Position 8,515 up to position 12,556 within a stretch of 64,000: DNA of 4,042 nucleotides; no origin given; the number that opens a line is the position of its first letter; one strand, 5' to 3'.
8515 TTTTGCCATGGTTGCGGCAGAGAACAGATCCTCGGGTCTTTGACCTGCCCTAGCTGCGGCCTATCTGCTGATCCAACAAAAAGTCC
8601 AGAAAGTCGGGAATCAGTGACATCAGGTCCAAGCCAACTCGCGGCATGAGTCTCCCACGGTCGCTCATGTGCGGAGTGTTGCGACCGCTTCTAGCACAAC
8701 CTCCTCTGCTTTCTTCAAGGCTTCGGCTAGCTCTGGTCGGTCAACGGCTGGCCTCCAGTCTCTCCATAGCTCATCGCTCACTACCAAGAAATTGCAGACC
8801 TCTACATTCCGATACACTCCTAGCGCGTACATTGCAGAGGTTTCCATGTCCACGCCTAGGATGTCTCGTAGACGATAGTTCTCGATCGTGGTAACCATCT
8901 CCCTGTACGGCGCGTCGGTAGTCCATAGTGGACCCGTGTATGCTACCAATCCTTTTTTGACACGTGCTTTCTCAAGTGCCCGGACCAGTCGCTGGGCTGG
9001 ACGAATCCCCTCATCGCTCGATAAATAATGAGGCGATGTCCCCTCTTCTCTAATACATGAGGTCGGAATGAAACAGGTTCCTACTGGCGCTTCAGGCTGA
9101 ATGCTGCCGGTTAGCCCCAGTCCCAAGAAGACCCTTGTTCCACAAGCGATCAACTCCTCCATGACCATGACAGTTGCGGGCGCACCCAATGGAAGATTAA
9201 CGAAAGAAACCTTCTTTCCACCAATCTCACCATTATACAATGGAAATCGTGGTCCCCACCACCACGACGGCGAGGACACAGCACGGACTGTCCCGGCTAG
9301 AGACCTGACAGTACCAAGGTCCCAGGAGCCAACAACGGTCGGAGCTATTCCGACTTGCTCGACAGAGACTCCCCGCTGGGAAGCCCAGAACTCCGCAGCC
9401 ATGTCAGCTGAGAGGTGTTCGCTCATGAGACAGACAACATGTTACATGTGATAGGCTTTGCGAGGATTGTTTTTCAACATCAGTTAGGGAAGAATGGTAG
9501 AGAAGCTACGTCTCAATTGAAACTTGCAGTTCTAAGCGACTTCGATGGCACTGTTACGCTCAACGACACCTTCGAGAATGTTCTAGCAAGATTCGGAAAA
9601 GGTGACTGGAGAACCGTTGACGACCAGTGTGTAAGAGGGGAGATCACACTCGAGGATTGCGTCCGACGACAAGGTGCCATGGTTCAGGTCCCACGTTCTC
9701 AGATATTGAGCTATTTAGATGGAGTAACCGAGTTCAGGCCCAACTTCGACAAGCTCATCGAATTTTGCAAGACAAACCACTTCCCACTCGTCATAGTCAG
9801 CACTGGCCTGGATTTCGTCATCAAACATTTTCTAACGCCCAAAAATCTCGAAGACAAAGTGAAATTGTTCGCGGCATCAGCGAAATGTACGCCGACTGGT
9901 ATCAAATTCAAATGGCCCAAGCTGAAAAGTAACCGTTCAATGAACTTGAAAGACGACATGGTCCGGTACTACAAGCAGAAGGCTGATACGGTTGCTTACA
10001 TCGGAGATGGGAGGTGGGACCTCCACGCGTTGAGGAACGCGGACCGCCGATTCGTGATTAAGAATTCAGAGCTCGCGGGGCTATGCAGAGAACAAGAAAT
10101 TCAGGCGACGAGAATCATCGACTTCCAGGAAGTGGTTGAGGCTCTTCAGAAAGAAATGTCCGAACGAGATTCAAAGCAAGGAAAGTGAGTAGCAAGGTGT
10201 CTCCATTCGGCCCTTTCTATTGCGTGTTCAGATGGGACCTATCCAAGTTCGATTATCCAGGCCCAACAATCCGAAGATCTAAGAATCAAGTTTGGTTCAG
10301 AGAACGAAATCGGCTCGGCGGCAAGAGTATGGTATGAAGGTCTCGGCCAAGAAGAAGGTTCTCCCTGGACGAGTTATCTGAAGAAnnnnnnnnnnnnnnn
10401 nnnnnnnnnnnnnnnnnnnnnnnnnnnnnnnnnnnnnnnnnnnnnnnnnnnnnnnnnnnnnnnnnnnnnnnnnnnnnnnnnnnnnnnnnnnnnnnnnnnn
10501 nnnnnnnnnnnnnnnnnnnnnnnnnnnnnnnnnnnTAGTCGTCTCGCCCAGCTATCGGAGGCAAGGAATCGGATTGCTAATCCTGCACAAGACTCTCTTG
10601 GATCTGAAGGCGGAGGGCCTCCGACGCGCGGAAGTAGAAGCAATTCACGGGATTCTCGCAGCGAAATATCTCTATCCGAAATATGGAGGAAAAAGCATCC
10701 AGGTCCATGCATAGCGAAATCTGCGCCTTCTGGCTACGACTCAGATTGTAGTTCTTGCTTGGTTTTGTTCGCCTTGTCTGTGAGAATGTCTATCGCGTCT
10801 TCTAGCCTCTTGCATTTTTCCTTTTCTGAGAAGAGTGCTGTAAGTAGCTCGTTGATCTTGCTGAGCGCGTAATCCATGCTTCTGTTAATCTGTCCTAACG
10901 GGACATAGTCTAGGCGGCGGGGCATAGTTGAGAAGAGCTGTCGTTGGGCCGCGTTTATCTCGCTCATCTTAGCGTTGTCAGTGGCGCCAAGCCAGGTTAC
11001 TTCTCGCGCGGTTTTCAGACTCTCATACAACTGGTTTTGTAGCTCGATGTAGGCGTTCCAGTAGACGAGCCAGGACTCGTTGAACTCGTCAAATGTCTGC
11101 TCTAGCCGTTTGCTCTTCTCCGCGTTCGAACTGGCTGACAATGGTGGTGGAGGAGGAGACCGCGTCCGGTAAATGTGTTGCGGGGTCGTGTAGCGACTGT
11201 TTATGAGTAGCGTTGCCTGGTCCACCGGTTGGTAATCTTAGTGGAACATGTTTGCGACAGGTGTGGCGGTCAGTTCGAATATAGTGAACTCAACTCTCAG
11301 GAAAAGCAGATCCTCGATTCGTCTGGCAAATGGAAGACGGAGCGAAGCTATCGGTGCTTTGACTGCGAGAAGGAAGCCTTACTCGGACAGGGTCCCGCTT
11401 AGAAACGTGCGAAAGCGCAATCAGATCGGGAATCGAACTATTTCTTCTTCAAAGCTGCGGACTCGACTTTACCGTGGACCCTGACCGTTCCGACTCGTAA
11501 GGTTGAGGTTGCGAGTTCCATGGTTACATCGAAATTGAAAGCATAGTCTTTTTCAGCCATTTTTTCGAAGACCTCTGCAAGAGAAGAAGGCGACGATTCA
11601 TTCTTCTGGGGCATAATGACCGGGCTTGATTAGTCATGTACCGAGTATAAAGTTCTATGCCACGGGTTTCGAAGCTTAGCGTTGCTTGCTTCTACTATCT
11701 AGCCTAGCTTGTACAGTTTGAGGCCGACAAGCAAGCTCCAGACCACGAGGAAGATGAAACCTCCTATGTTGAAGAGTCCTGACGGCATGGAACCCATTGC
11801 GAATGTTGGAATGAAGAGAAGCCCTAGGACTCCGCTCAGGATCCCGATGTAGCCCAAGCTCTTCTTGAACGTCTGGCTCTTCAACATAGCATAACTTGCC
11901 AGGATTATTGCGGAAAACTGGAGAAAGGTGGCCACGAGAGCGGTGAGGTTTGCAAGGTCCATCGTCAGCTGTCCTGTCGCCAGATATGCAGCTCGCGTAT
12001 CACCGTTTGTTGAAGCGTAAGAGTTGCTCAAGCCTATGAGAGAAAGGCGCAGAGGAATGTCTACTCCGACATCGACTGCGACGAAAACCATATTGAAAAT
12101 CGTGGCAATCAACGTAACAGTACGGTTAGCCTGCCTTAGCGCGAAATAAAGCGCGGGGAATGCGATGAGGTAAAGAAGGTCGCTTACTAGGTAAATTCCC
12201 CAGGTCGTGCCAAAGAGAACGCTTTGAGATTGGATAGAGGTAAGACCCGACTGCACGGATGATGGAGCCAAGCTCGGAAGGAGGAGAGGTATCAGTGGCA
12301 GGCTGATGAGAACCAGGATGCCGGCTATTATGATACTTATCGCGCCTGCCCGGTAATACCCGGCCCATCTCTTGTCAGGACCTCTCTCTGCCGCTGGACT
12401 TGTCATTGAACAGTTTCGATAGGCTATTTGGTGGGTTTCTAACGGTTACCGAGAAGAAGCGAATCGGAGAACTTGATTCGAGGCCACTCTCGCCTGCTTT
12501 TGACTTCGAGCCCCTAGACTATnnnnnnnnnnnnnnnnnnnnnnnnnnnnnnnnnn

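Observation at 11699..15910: MORC-like GHKL ATPase island with coiled-coil, DUF2332 and DUF4386 partners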

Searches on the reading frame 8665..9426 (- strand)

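Call 3: search_protein_families(library=pfam, proteins=[window:8665-9426:-], max_evalue=0.01)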
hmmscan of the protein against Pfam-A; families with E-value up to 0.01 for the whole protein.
window:8665-9426:- (253 aa): 1 family
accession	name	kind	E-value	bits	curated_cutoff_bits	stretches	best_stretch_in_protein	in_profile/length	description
PF01048.26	PNP_UDP_1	-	5.5e-27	95.1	25.1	1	60-247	31-231/233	Phosphorylase superfamily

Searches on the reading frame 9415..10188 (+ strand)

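Call 3: search_protein_families(library=pfam, proteins=[window:9415-10188:+], max_evalue=0.01)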
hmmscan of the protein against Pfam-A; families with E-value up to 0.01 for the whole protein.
window:9415-10188:+ (257 aa): 3 families
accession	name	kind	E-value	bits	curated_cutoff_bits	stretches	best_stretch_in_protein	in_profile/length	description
PF12710.13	HAD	-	1.3e-08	35.9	27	1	39-207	1-189/189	haloacid dehalogenase-like hydrolase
PF00702.32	Hydrolase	-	0.00029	21.7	26.4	1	38-210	3-191/191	haloacid dehalogenase-like hydrolase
PF02604.26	PhdYeFM_antitox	-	0.009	16.2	29.8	0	104-152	6-55/74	Antitoxin Phd_YefM, type II toxin-antitoxin system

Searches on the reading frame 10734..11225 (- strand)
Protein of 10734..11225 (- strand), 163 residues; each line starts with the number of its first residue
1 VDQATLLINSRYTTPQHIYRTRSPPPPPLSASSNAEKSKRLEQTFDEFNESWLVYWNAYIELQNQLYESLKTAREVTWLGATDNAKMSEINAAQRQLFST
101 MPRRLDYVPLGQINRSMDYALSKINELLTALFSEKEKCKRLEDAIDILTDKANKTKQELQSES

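Call 3: search_protein_families(library=pfam, proteins=[window:10734-11225:-], max_evalue=0.01)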
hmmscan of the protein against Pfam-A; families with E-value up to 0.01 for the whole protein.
window:10734-11225:- (163 aa): 0 families

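Call 4: search_protein_families(library=padloc, proteins=[window:10734-11225:-], max_evalue=0.01)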
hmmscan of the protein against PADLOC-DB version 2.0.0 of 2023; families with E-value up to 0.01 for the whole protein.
window:10734-11225:- (163 aa): 0 families

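Call 55: search_protein_families(library=pfam, proteins=[window:10734-11225:-], max_evalue=1)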
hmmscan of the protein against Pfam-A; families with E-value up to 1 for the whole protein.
window:10734-11225:- (163 aa): 2 families
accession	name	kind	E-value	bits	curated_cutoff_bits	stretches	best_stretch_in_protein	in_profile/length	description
PF13758.11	Prefoldin_3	-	0.055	14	23.4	1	58-108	34-80/99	Prefoldin subunit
PF06989.17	BAALC_N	-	0.23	12.3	25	1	65-86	14-35/50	BAALC N-terminus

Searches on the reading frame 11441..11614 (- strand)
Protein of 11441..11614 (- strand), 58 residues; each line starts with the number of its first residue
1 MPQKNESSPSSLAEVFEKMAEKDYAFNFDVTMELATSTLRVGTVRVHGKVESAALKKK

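Call 48: search_protein_families(library=pfam, proteins=[window:11441-11614:-], max_evalue=10)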
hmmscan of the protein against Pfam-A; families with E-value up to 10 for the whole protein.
window:11441-11614:- (58 aa): 1 family
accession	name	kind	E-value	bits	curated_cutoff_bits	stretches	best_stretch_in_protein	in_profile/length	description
PF23781.1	Phage_TAC_16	-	0.12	12.7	27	1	8-45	76-113/114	Phage tail assembly chaperone protein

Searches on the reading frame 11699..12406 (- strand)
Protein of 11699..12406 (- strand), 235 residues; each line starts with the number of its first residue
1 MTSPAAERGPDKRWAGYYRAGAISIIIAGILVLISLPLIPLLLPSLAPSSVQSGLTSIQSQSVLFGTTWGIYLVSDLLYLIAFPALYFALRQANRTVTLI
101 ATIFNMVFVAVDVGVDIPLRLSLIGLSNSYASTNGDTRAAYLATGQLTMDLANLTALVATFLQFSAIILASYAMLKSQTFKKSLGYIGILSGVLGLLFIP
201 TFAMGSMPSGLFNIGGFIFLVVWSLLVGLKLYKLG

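Call 3: search_protein_families(library=pfam, proteins=[window:11699-12406:-], max_evalue=0.01)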
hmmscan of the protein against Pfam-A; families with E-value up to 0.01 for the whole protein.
window:11699-12406:- (235 aa): 1 family
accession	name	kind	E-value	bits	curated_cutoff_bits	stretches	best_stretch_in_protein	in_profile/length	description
PF14329.11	DUF4386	-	6.3e-08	33.2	27.6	1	20-222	8-201/210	Domain of unknown function (DUF4386)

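Call 4: search_protein_families(library=padloc, proteins=[window:11699-12406:-], max_evalue=0.01)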
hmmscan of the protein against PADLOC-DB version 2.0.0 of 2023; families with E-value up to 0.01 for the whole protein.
window:11699-12406:- (235 aa): 0 families

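Call 25: search_protein_families(library=ncbifam, proteins=[window:11699-12406:-], max_evalue=0.01)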
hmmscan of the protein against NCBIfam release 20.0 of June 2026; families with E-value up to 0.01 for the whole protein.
window:11699-12406:- (235 aa): 0 families
